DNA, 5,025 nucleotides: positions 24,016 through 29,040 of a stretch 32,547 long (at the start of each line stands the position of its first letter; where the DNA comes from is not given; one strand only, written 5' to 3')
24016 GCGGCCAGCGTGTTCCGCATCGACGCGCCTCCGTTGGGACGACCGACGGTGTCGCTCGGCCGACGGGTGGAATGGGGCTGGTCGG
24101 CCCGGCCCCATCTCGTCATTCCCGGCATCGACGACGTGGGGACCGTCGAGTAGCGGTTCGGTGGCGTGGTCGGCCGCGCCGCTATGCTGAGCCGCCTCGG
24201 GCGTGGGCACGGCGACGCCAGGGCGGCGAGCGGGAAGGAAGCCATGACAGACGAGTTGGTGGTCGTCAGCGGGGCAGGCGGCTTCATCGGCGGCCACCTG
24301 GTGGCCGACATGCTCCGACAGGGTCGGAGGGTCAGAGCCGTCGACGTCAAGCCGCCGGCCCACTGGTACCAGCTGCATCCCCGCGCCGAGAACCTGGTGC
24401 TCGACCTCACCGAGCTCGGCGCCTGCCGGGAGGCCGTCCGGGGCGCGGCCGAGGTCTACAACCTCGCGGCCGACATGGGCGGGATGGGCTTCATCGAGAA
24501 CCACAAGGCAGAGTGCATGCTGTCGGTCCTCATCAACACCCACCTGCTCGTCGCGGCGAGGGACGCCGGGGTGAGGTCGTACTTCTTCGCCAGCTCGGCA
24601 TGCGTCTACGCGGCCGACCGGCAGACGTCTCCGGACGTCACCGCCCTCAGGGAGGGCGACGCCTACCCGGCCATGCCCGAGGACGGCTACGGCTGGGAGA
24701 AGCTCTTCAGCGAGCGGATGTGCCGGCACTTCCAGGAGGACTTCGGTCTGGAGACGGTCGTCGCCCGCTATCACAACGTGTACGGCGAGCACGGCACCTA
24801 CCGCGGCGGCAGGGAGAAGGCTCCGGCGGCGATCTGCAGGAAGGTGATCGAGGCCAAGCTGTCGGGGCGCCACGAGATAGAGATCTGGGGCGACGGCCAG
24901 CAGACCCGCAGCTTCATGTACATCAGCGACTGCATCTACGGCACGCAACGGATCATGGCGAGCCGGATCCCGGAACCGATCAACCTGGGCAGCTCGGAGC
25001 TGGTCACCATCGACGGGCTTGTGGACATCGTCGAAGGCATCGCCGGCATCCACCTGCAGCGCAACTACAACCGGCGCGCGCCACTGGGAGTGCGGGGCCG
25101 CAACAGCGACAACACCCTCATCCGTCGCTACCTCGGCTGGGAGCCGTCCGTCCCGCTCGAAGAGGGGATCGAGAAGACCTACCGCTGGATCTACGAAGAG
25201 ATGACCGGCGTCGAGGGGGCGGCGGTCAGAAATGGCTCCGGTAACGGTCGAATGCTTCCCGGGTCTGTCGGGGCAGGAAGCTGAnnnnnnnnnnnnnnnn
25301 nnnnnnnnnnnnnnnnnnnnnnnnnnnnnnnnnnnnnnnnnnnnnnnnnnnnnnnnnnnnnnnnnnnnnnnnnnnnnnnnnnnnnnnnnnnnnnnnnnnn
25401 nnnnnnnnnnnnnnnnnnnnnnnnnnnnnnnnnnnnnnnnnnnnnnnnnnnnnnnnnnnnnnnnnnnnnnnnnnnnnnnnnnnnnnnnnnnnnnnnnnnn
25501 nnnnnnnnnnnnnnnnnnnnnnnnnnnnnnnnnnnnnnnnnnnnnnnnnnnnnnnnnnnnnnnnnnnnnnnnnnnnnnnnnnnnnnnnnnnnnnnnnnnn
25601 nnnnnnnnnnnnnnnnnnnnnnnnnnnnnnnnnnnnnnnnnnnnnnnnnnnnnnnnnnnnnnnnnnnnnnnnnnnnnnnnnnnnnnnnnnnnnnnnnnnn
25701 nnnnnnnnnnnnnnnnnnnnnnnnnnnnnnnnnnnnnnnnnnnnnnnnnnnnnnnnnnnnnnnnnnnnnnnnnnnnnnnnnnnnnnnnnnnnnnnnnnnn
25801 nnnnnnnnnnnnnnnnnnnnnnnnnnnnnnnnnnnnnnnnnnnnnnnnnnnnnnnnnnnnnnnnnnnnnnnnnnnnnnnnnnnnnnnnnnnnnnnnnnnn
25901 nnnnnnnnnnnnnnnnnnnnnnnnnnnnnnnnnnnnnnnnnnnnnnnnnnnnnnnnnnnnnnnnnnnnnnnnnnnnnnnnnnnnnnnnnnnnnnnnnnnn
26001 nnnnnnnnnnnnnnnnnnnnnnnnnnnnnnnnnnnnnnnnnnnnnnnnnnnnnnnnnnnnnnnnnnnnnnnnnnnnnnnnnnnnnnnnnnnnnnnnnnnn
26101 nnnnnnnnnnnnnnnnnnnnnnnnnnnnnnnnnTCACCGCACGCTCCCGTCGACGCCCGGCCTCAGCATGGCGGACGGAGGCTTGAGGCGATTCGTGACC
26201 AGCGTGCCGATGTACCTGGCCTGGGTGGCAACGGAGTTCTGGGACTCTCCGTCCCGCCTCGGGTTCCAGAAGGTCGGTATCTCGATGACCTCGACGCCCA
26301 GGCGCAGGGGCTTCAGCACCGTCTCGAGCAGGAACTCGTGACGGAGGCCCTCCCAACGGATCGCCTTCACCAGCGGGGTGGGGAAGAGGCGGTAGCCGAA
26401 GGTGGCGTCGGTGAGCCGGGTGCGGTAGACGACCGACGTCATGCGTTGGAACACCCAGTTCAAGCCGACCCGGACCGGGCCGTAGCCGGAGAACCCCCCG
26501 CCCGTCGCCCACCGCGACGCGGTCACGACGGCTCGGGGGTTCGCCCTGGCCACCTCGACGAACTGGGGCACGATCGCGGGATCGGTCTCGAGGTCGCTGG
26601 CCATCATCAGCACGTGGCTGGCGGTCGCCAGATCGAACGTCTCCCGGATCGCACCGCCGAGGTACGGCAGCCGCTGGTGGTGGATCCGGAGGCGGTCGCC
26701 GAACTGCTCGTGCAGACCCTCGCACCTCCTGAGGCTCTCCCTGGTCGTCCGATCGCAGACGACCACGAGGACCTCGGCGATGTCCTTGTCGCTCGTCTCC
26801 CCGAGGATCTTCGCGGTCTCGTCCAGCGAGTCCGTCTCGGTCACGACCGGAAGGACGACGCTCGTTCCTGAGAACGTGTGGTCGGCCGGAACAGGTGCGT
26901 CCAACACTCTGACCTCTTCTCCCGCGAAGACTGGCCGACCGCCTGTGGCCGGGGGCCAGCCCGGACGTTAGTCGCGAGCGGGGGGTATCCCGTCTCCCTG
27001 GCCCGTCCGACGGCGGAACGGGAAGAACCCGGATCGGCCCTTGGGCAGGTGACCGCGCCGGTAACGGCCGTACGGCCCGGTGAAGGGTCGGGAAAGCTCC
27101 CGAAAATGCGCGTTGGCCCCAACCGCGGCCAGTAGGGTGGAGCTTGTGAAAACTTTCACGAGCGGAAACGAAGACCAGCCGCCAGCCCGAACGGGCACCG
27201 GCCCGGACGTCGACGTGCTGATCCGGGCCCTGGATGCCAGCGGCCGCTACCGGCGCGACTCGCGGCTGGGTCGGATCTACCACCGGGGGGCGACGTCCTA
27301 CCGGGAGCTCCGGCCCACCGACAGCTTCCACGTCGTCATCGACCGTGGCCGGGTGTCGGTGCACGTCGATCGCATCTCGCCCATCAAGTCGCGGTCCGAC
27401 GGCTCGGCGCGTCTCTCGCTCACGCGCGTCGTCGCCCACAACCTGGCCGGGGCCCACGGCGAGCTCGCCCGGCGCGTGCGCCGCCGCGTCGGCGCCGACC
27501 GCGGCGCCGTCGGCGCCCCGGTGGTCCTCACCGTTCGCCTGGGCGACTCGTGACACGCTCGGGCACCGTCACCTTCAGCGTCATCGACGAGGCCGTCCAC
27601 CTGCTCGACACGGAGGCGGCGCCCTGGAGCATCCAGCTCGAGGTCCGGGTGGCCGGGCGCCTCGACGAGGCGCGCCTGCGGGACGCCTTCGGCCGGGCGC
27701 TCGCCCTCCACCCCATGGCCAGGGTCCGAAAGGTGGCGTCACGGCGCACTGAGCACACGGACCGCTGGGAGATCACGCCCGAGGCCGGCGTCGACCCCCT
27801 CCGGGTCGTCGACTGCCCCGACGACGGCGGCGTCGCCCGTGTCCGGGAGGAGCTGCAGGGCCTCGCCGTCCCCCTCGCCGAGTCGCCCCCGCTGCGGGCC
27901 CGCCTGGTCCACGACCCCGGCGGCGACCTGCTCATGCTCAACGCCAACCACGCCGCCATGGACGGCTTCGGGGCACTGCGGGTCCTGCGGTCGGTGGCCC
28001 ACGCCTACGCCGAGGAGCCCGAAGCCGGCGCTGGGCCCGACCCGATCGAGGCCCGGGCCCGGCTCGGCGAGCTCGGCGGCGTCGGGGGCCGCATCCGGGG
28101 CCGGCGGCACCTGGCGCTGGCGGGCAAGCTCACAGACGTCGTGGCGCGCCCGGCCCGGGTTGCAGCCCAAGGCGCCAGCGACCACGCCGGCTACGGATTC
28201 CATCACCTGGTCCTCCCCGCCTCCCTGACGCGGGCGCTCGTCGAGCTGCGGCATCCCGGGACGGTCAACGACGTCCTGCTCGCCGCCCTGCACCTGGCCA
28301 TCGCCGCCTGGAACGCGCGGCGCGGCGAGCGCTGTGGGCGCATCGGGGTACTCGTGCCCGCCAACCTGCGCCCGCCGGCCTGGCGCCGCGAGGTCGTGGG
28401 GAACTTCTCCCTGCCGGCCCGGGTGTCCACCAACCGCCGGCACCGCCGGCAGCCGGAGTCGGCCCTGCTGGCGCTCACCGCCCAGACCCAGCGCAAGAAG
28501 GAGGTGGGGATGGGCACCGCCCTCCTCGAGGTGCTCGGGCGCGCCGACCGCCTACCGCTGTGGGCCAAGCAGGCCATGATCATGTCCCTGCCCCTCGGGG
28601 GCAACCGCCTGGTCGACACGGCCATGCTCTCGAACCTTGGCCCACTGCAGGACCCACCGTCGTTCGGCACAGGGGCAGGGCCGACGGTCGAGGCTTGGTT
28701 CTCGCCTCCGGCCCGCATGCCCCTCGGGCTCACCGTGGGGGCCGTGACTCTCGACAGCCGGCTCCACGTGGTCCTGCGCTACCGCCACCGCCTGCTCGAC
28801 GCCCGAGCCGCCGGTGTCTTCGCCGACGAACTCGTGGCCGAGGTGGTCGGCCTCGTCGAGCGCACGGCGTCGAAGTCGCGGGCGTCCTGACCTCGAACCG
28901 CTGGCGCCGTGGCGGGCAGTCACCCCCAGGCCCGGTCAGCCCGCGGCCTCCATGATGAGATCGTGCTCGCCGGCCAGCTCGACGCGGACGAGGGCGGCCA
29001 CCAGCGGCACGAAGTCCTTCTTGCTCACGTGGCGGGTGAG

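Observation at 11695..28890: Compact DPA/Emb arabinan cluster with non-canonical partners: candidate undescribed envelope glycoconjugate pathway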

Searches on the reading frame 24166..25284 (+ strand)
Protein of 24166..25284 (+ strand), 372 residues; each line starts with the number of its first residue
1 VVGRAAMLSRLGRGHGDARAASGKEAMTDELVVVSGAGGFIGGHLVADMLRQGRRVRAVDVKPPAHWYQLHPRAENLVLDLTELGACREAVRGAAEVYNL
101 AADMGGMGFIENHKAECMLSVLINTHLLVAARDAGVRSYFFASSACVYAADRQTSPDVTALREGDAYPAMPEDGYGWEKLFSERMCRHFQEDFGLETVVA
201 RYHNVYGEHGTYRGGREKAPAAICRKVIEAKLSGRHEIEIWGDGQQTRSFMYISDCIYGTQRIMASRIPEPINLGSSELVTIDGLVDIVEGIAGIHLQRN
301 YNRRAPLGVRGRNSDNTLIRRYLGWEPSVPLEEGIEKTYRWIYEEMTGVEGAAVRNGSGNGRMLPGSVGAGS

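Call 7: search_protein_families(library=pfam, proteins=[window:24166-25284:+], max_evalue=0.01)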
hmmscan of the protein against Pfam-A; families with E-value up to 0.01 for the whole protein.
window:24166-25284:+ (372 aa): 6 families
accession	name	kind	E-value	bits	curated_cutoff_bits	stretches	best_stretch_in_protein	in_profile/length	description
PF01370.27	Epimerase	-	7.6e-40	137.3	20.9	1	32-275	1-240/240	NAD dependent epimerase/dehydratase family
PF16363.11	GDP_Man_Dehyd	-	5.5e-26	92.2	27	1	34-338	2-332/332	GDP-mannose 4,6 dehydratase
PF01073.25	3Beta_HSD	-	8.2e-11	41.9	22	1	33-209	1-185/280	3-beta hydroxysteroid dehydrogenase/isomerase family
PF13460.12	NAD_binding_10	-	5.3e-08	33.4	27.2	1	36-153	1-107/184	NAD(P)H-binding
PF07993.18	NAD_binding_4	-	9.5e-06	25.4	20.1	0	130-209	122-211/258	Male sterility protein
PF05368.20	NmrA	-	7.1e-05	23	27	1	29-149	2-112/298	NmrA-like family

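Call 9: search_protein_families(library=ncbifam, proteins=[window:24166-25284:+], max_evalue=0.01)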
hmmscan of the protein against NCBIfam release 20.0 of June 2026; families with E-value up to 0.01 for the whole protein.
window:24166-25284:+ (372 aa): 23 families
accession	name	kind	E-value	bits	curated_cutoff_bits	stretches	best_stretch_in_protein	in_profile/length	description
NF047922.1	GDPFucSynFcl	equivalog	1.8e-29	103.2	500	1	94-346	54-305/308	GDP-L-fucose synthase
TIGR04180.1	EDH_00030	hypoth_equivalog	4.6e-21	75.2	475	1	32-328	1-295/297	NAD-dependent 4,6-dehydratase LegB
TIGR01179.1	galE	equivalog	6.2e-21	74.6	262.3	1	32-344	2-327/332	UDP-glucose 4-epimerase GalE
TIGR02197.1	heptose_epim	equivalog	3.3e-16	59.3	274.6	1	32-342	1-313/316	ADP-glyceromanno-heptose 6-epimerase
TIGR01181.1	dTDP_gluc_dehyt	equivalog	3.5e-16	59.2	365.1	1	33-345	3-314/321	dTDP-glucose 4,6-dehydratase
NF011728.1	PRK15181.1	equivalog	1.4e-11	44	760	1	126-344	123-339/348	Vi polysaccharide biosynthesis UDP-N-acetylglucosaminuronic acid C-4 epimerase TviC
TIGR03466.1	HpnA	hypoth_equivalog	2.5e-11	43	367.65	1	32-198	3-163/327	hopanoid-associated sugar epimerase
NF007490.0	PRK10084.1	subfamily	2.1e-09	36.9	649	1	164-350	158-342/361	dTDP-glucose 4,6-dehydratase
NF007956.0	PRK10675.1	subfamily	6.7e-09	35.3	394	1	126-348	106-335/338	UDP-glucose 4-epimerase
NF041293.1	G6PDh_Azf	equivalog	1.4e-08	34.4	400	1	29-216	2-193/252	NAD-dependent glucose-6-phosphate dehydrogenase Azf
NF042422.1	oxyalk_red_OleD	equivalog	2.9e-08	33.4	580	1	32-206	3-169/329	2-alkyl-3-oxoalkanoate reductase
TIGR01777.1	yfcH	hypoth_equivalog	4.1e-08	33.1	207.35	1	32-282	1-230/292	TIGR01777 family oxidoreductase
NF007582.0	PRK10217.1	equivalog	1e-07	31.4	698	1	165-347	150-336/355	dTDP-glucose 4,6-dehydratase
NF058621.1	DiazavRedAvaA7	equivalog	9.8e-07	28.7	400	1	32-260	3-215/304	3-diazoavenalumate denitrifying reductase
TIGR01746.1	Thioester-redct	subfamily_domain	5.8e-05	22.5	213.35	0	131-208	123-198/371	thioester reductase domain-containing protein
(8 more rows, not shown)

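Call 24: search_solved_structures(query=window:24166-25284:+, max_evalue=1e-10, show_alignments=1)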
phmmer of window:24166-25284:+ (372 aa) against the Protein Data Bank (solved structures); distinct sequences matched with E-value up to 1e-10: 51.
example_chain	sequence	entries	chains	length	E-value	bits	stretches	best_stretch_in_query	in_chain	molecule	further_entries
8sg0_A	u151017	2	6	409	3.2e-85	289.7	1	32-347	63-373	GDP-mannose 3,5-epimerase | GDP-mannose 3,5 epimerase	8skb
2c59_A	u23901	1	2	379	9.7e-83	281.5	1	32-347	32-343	GDP-MANNOSE-3', 5'-EPIMERASE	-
2c54_A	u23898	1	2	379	2.6e-82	280.2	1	32-347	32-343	GDP-MANNOSE-3', 5'-EPIMERASE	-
2c5a_A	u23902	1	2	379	3.5e-82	279.7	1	32-347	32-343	GDP-MANNOSE-3', 5'-EPIMERASE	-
2c5e_A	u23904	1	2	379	6.7e-82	278.8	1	32-347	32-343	GDP-MANNOSE-3', 5'-EPIMERASE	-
6wjb_A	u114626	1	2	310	2.8e-27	99.1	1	28-340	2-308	NAD-dependent epimerase/dehydratase family protein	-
2b69_A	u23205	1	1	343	2.3e-26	96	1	30-346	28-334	UDP-glucuronate decarboxylase 1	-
4lk3_A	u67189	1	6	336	2.4e-26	95.9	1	32-346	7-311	UDP-glucuronic acid decarboxylase 1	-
6wj9_A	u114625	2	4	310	2.5e-26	95.9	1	28-340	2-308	NAD-dependent epimerase/dehydratase family protein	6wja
4gll_A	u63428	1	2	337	3.2e-26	95.5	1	31-346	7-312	UDP-glucuronic acid decarboxylase 1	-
4m55_A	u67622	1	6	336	4.6e-26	95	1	32-346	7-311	UDP-glucuronic acid decarboxylase 1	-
8du0_A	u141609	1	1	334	1.9e-24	89.7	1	74-348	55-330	GDP-L-fucose synthase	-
7ll6_A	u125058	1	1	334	1.9e-24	89.7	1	74-348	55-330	GDP-L-fucose synthase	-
4zrm_A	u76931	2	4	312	4.8e-22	81.8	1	32-341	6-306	UDP-glucose 4-epimerase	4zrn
6kv9_A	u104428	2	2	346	7.7e-22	81.1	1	25-357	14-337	MoeE5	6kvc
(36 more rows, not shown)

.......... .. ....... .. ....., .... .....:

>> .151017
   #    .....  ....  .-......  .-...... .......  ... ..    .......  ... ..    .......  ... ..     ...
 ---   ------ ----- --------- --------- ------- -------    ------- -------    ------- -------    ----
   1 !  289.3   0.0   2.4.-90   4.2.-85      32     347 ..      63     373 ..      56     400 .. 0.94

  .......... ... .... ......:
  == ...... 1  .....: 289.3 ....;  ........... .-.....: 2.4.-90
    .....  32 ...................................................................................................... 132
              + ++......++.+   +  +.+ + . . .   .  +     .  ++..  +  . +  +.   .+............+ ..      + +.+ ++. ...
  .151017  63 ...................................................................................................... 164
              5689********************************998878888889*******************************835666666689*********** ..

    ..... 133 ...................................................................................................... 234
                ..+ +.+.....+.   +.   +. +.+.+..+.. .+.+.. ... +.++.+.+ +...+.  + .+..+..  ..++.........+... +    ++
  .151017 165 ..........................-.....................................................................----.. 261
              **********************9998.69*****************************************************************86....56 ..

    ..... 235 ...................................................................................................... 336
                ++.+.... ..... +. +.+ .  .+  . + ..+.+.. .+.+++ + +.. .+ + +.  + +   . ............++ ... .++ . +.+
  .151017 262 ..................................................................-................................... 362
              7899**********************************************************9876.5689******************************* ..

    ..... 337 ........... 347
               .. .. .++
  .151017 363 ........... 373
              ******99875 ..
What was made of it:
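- On GDP-mannose 3,5-epimerase: The SSAC, YGxEK and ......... motifs are aligned (call 24).
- Checked: The GME call is correct: 290 bits to plant GME structures, against 99 bits for the next family (call 24).
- GME identity (call 24).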

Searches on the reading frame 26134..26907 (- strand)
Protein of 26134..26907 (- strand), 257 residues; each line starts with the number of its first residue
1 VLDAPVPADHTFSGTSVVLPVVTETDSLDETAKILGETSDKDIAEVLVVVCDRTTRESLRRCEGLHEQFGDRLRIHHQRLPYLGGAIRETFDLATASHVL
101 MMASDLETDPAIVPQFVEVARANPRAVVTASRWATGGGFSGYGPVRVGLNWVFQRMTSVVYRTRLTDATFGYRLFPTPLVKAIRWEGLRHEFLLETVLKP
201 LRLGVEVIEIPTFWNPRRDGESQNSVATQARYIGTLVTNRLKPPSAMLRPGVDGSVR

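Call 8: search_protein_families(library=pfam, proteins=[window:26134-26907:-], max_evalue=0.01)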
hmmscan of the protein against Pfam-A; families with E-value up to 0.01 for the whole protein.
window:26134-26907:- (257 aa): 2 families
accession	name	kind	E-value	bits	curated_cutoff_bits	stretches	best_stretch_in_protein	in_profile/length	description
PF00535.33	Glycos_transf_2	-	7.3e-09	36.2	23.3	1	16-179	1-163/168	Glycosyl transferase family 2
PF13641.12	Glyco_tranf_2_3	-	0.0015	19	27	1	45-136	31-127/230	Glycosyltransferase like family 2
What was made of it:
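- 26134..26907 (-): Soluble GT2 of the polyprenyl-phosphate glycosyltransferase type (DPMS/ArnC/GtrB-like). PF00535 (call 8).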

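Call 10: search_protein_families(library=ncbifam, proteins=[window:26134-26907:-], max_evalue=0.01)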
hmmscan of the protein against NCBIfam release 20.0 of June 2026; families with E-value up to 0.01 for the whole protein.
window:26134-26907:- (257 aa): 3 families
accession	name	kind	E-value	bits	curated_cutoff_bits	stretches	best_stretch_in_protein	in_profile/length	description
NF041391.1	DPhHxTase_Halo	equivalog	2.2e-05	23.5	375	1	77-221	50-189/213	dolichyl-phosphate hexose transferase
TIGR04182.1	glyco_TIGR04182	equivalog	0.00015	21.3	325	1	18-222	5-198/293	S-layer glycoprotein N-glycosyltransferase AglJ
NF047588.1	GlcsyltransPgfSStrep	equivalog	0.0014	17.9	500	1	16-183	4-167/308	glycosyltransferase PgfS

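Call 43: search_solved_structures(query=window:26134-26907:-, max_evalue=0.001)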
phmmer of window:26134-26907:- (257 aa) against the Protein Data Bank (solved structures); distinct sequences matched with E-value up to 0.001: 1.
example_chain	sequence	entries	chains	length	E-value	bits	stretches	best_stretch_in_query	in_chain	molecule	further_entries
5mlz_A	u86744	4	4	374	2e-05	27.1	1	15-232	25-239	Dolichol monophosphate mannose synthase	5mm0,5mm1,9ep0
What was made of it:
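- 26134..26907 (-): Its only PDB sequence hit is DPMS 5mlz (call 43).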

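Call 82: search_solved_structures(query=A5, max_evalue=0.01)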
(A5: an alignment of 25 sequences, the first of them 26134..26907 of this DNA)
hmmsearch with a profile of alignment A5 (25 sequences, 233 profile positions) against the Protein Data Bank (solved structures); distinct sequences matched with E-value up to 0.01: 12.
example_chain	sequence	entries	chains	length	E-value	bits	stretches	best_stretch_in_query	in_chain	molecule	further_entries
5mlz_A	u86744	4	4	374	1.1e-16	64.1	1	3-226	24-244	Dolichol monophosphate mannose synthase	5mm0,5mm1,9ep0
9hwj_A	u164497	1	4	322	1.6e-10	43.9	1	2-220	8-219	Undecaprenyl-phosphate 4-deoxy-4-formamido-L-arabinose transferase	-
5eke_A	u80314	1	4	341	8.7e-09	38.2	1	4-174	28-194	Uncharacterized glycosyltransferase sll0501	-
5ekp_C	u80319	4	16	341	8.9e-09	38.2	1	4-174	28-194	Uncharacterized glycosyltransferase sll0501 | Glycosyltransferase sll0501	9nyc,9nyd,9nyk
9nye_A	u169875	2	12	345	9.1e-09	38.1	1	4-174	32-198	Glycosyltransferase sll0501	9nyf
9bhc_C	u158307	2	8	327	1.4e-08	37.5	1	2-146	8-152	Undecaprenyl-phosphate 4-deoxy-4-formamido-L-arabinose transferase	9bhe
8vxh_A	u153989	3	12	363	1.8e-08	37.1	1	2-146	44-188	Undecaprenyl-phosphate 4-deoxy-4-formamido-L-arabinose transferase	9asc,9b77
3bcv_A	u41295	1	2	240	2.2e-08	36.8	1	3-113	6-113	Putative glycosyltransferase protein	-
2z87_A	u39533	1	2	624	2.5e-08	36.7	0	5-123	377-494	Chondroitin synthase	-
2z86_A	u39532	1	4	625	2.5e-08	36.7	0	5-123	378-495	Chondroitin synthase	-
5hea_A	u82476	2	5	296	0.00018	24.1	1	4-94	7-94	Putative glycosyltransferase (GalT1)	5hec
6h1j_A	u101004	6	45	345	0.00021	23.8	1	2-120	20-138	Probable ss-1,3-N-acetylglucosaminyltransferase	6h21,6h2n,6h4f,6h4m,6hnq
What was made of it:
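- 26134..26907 (-): The family profile gives DPMS 1e-16, ArnC 1.6e-10 and GtrB 9e-9, each over most or all of the catalytic domain (call 82).
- On Polyprenyl-phosphate glycosyltransferases (DPMS/GtrB/ArnC GT2): Ordinary GT2 enzymes match only the N-terminal half (call 82).
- Checked: The GT2 is DPM1-like (calls 43, 82).
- The GT2 family profile matches DPMS, ArnC and GtrB, all polyprenyl-P glycosyltransferases (call 82). The partner GT2 is of the polyprenyl-phosphate type (call 82).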

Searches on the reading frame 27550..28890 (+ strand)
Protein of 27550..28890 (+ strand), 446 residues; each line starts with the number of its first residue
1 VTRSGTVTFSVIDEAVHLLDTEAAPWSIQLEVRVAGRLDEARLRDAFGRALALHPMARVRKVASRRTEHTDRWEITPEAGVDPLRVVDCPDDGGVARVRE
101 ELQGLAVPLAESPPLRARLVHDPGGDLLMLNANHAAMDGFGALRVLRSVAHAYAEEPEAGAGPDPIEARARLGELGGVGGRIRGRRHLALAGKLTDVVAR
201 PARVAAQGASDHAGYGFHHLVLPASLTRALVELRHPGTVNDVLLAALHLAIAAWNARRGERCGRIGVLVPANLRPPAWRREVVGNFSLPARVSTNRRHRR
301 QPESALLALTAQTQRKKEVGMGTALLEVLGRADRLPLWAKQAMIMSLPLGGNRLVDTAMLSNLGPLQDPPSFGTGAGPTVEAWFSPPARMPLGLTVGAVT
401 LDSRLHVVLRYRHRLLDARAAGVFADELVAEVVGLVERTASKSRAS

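Call 8: search_protein_families(library=pfam, proteins=[window:27550-28890:+], max_evalue=0.01)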
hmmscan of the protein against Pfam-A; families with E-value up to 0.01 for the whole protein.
window:27550-28890:+ (446 aa): 1 family
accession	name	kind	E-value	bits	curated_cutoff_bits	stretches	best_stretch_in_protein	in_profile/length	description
PF00668.25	Condensation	-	1.1e-05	24.8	30.6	1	17-155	18-160/456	Condensation domain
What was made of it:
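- Checked: 'Condensation-domain acyltransferase' (27550-28890): sub-threshold, 24.8 bits against a cut-off of 30.6 (call 8).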

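Call 10: search_protein_families(library=ncbifam, proteins=[window:27550-28890:+], max_evalue=0.01)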
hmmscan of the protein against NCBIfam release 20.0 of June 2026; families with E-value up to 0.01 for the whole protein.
window:27550-28890:+ (446 aa): 1 family
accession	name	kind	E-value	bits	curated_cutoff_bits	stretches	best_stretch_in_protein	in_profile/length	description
TIGR02946.1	acyl_WS_DGAT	subfamily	4.1e-10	39.2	309.95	2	232-416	254-432/453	wax ester/triacylglycerol synthase family O-acyltransferase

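Call 25: search_protein_families(library=pfam, proteins=[window:27550-28890:+], max_evalue=10)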
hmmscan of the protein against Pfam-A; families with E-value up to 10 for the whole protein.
window:27550-28890:+ (446 aa): 1 family
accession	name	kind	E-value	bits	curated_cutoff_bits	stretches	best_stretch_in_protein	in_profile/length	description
PF00668.25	Condensation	-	1.1e-05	24.8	30.6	1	17-155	18-160/456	Condensation domain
